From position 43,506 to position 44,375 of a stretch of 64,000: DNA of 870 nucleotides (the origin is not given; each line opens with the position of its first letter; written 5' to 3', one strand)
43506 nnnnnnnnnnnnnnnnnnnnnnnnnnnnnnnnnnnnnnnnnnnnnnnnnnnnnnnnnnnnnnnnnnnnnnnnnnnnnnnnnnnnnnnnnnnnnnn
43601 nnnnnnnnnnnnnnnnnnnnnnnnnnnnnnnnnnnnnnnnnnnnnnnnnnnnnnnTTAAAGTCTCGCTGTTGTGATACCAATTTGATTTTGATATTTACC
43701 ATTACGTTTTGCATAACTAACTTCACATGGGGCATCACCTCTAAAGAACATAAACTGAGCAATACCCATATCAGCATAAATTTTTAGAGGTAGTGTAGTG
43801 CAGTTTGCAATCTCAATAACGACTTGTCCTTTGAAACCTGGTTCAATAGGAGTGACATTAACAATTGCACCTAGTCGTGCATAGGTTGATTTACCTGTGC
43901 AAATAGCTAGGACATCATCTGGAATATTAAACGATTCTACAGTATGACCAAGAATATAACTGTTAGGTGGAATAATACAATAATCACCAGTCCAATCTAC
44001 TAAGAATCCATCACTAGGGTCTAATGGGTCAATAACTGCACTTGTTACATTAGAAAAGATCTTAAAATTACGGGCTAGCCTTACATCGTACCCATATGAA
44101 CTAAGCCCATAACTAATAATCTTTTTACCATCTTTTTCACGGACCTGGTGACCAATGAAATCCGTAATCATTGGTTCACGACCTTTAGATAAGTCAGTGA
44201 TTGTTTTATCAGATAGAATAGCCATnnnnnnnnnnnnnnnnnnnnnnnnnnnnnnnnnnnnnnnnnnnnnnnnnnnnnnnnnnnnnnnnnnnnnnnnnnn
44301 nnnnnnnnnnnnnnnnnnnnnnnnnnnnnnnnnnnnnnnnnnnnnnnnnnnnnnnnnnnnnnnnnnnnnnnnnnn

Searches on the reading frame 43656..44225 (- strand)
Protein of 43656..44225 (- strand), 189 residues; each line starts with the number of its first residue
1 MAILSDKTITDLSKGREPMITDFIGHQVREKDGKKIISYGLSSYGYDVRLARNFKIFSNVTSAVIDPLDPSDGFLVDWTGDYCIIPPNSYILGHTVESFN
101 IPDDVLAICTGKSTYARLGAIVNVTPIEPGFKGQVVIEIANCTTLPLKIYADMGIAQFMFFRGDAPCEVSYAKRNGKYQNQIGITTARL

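Call 24: search_protein_families(library=pfam, proteins=[window:43656-44225:-], max_evalue=0.01)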
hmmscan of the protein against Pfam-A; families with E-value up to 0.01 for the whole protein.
window:43656-44225:- (189 aa): 2 families
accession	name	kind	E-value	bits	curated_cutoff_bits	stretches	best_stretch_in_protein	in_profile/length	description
PF22769.1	DCD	-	7.4e-34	117.5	27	1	3-162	1-152/153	dCTP deaminase-like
PF00692.24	dUTPase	-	1.2e-05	25.6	22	1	82-165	23-106/129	dUTPase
